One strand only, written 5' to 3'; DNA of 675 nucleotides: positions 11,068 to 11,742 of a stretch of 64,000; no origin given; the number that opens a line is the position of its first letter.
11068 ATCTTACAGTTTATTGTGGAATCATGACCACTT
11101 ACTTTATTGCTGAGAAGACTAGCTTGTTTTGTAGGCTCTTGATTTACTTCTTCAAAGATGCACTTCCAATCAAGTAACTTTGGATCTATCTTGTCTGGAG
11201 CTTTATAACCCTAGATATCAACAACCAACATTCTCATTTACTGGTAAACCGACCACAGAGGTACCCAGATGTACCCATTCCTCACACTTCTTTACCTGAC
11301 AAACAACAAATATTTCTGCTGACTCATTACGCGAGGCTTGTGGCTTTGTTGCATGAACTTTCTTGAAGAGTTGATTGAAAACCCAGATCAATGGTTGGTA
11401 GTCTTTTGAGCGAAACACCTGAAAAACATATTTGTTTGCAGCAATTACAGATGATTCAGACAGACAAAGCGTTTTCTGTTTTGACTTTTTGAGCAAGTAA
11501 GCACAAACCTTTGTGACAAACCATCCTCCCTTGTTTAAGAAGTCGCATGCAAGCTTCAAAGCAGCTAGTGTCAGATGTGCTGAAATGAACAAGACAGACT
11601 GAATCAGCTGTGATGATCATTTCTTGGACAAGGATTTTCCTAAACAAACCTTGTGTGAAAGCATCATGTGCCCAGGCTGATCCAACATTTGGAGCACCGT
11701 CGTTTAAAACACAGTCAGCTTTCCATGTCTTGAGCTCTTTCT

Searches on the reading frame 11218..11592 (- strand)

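Call 69: search_protein_families(library=pfam, proteins=[window:11218-11592:-], max_evalue=0.01)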
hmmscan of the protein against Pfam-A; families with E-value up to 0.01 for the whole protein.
window:11218-11592:- (124 aa): 1 family
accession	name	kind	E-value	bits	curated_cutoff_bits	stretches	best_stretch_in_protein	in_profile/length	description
PF01728.25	FtsJ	-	5.4e-14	53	24.1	1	54-99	134-179/181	FtsJ-like methyltransferase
